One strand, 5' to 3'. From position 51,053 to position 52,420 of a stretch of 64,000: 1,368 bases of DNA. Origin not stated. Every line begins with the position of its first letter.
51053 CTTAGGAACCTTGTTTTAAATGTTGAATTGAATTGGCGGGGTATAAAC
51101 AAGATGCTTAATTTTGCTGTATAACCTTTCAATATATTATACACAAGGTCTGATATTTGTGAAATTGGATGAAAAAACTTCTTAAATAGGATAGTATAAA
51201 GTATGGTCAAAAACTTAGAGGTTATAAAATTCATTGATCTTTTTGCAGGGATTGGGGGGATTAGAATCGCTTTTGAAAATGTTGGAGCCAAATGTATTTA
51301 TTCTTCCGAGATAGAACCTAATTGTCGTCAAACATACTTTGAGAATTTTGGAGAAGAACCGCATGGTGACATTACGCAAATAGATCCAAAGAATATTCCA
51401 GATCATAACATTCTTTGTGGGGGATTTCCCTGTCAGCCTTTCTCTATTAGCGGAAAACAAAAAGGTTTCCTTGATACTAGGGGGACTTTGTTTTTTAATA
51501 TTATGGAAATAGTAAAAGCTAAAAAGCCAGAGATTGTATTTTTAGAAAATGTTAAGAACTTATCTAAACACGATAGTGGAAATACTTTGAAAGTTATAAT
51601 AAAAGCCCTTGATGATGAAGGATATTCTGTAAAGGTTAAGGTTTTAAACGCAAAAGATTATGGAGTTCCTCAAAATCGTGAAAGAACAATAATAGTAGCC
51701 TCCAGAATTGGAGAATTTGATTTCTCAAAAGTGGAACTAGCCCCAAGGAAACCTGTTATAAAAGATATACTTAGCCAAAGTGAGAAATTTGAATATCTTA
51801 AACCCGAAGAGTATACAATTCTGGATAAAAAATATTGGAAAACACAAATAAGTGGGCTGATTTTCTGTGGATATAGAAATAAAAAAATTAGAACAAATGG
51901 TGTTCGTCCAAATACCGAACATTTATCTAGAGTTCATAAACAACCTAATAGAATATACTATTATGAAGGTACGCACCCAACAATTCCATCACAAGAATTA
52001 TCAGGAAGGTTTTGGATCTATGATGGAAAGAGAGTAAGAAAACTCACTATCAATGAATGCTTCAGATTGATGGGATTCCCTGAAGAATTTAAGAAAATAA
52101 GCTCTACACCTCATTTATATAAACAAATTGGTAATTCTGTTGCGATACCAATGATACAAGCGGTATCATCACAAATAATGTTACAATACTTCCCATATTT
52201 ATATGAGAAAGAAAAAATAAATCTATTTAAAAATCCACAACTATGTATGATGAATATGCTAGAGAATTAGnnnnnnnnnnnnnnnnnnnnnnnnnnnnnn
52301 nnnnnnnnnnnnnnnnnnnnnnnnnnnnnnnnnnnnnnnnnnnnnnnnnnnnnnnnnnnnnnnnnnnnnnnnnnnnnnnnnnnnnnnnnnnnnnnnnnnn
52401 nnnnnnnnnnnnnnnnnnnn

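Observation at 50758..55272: Defence cluster: winged-helix protein / C5-methyltransferase / putative REase / OLD-family nuclease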

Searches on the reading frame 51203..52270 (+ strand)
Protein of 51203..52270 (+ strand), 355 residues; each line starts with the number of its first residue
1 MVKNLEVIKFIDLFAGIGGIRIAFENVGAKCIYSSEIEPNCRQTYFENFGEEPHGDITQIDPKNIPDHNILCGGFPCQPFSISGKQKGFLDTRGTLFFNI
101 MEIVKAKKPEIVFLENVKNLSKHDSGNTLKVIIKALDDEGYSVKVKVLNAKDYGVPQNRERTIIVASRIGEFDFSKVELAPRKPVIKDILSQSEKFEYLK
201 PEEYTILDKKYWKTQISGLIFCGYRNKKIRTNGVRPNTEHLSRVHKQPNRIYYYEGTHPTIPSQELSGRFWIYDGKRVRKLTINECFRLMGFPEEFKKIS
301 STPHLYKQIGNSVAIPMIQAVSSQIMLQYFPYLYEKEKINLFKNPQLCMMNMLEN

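Call 4: search_protein_families(library=pfam, proteins=[window:51203-52270:+], max_evalue=0.01)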
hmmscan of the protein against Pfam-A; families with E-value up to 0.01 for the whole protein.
window:51203-52270:+ (355 aa): 2 families
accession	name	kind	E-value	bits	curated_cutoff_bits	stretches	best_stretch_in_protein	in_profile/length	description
PF00145.23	DNA_methylase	-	1.3e-95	321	22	1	8-325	1-322/324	C-5 cytosine-specific DNA methylase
PF15656.11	Tox-HDC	-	0.008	16.8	21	0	226-287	7-64/130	Toxin with a H, D/N and C signature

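Call 5: search_protein_families(library=padloc, proteins=[window:51203-52270:+], max_evalue=0.01)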
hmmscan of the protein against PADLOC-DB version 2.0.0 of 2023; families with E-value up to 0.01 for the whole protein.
window:51203-52270:+ (355 aa): 63 families (the best 25 are shown)
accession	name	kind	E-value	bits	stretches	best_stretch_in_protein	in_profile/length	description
PDLC03272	MTase_II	-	2.5e-111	370.7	1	5-328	72-389/407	Type II methyltransferase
PDLC02653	DrmMII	-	7.8e-77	256.4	1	7-326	4-310/333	DrmMII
PDLC03361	MTase_II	-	9.8e-77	256.7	1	8-327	87-435/455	Type II methyltransferase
PDLC03217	MTase_II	-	1.5e-70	236.5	1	5-324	382-696/703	Type II methyltransferase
PDLC03378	MTase_II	-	8.1e-69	230.5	1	8-328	3-329/344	Type II methyltransferase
PDLC03242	MTase_II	-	1.7e-65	219.6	2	8-190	101-286/409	Type II methyltransferase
PDLC03716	oMTase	-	1.8e-62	209.5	2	6-166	37-198/349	orphan methyltransferase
PDLC03234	MTase_II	-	3.5e-55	185.8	2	8-173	5-181/375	Type II methyltransferase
PDLC00026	DruM2|DruM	-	5.5e-54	181.9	1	9-326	6-315/336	DNA cytosine methylase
PDLC00034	DruM2|DruM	-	4.3e-53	178.4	2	7-209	7-226/457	DNA cytosine methylase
PDLC03269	MTase_II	-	6.2e-50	168.5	2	8-195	4-195/437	Type II methyltransferase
PDLC03734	oMTase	-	3.1e-47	159.5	2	8-169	4-170/444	orphan methyltransferase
PDLC00033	DruM2|DruM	-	1e-45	154.6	2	8-182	22-194/368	DNA cytosine methylase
PDLC03326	MTase_II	-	3.4e-45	153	2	10-171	7-179/412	Type II methyltransferase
PDLC03286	MTase_II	-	8.7e-45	150.8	1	8-171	1-172/185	Type II methyltransferase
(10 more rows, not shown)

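Call 6: search_protein_families(library=ncbifam, proteins=[window:51203-52270:+], max_evalue=0.01)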
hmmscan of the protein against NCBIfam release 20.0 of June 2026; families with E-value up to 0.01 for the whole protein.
window:51203-52270:+ (355 aa): 2 families
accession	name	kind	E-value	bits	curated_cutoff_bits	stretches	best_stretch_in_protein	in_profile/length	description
TIGR00675.1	dcm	superfamily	1.1e-93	314.4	100.65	1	10-325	1-329/329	DNA (cytosine-5-)-methyltransferase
NF007772.0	PRK10458.1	subfamily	3.3e-49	167.7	710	2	63-323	165-450/472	DNA cytosine methylase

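Call 9: search_solved_structures(query=window:51203-52270:+, max_evalue=0.00001)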
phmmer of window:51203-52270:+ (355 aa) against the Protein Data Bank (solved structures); distinct sequences matched with E-value up to 0.00001: 49.
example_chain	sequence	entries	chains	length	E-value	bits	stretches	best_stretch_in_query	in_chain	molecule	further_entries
10mh_A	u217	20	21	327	1.5e-75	257.6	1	3-325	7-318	PROTEIN (CYTOSINE-SPECIFIC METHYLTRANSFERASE HHAI) | HaeIII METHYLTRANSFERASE | Modification methylase HhaI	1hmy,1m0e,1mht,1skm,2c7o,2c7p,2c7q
2i9k_A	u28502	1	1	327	1.8e-75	257.3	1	3-325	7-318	Modification methylase HhaI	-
1svu_A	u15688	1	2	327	2.4e-75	256.9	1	3-325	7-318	Modification methylase HhaI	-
1fjx_A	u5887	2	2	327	2.7e-75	256.7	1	3-325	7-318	HHAI DNA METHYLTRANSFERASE | MODIFICATION METHYLASE HHAI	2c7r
2zcj_A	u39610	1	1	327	3.6e-75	256.3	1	3-325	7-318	Modification methylase HhaI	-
2uz4_A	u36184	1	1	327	7.4e-75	255.3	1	3-325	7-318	MODIFICATION METHYLASE HHAI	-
2uyh_A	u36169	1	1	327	7.7e-75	255.2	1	3-325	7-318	MODIFICATION METHYLASE HHAI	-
2uyc_A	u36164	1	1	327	7.8e-75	255.2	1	3-325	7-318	MODIFICATION METHYLASE HHAI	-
2z6u_A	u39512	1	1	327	9.1e-75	255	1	3-325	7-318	Modification methylase HhaI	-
2z6q_A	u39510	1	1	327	9.3e-75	254.9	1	3-325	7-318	Modification methylase HhaI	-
2z6a_A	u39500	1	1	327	2.5e-74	253.5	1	3-325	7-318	Modification methylase HhaI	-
3lx6_A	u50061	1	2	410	6.6e-40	140.3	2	63-323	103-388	Cytosine-specific methyltransferase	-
3me5_A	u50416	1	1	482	1e-39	139.7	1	8-323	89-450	Cytosine-specific methyltransferase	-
1dct_A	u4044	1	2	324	2.4e-33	118.7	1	10-322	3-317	PROTEIN (MODIFICATION METHYLASE HAEIII)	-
3ubt_Y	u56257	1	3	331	5.9e-32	114.2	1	10-322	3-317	Modification methylase HaeIII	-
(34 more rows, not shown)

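Call 13: search_solved_structures(query=window:51203-52270:+, max_evalue=1e-70, show_alignments=1)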
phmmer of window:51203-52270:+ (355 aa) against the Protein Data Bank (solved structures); distinct sequences matched with E-value up to 1e-70: 11.
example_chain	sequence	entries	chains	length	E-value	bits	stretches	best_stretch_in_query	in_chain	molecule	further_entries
10mh_A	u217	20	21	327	1.5e-75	257.6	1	3-325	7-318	PROTEIN (CYTOSINE-SPECIFIC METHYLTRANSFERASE HHAI) | HaeIII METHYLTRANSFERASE | Modification methylase HhaI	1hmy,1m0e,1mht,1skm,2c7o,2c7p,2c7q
2i9k_A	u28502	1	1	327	1.8e-75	257.3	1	3-325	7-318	Modification methylase HhaI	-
1svu_A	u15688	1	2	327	2.4e-75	256.9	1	3-325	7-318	Modification methylase HhaI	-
1fjx_A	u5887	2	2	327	2.7e-75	256.7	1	3-325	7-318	HHAI DNA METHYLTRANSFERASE | MODIFICATION METHYLASE HHAI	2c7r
2zcj_A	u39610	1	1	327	3.6e-75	256.3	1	3-325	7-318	Modification methylase HhaI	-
2uz4_A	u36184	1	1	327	7.4e-75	255.3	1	3-325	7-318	MODIFICATION METHYLASE HHAI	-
2uyh_A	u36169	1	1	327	7.7e-75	255.2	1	3-325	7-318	MODIFICATION METHYLASE HHAI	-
2uyc_A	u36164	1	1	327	7.8e-75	255.2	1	3-325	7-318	MODIFICATION METHYLASE HHAI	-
2z6u_A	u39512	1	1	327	9.1e-75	255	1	3-325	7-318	Modification methylase HhaI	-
2z6q_A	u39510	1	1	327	9.3e-75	254.9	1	3-325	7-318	Modification methylase HhaI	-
2z6a_A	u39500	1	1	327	2.5e-74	253.5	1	3-325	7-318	Modification methylase HhaI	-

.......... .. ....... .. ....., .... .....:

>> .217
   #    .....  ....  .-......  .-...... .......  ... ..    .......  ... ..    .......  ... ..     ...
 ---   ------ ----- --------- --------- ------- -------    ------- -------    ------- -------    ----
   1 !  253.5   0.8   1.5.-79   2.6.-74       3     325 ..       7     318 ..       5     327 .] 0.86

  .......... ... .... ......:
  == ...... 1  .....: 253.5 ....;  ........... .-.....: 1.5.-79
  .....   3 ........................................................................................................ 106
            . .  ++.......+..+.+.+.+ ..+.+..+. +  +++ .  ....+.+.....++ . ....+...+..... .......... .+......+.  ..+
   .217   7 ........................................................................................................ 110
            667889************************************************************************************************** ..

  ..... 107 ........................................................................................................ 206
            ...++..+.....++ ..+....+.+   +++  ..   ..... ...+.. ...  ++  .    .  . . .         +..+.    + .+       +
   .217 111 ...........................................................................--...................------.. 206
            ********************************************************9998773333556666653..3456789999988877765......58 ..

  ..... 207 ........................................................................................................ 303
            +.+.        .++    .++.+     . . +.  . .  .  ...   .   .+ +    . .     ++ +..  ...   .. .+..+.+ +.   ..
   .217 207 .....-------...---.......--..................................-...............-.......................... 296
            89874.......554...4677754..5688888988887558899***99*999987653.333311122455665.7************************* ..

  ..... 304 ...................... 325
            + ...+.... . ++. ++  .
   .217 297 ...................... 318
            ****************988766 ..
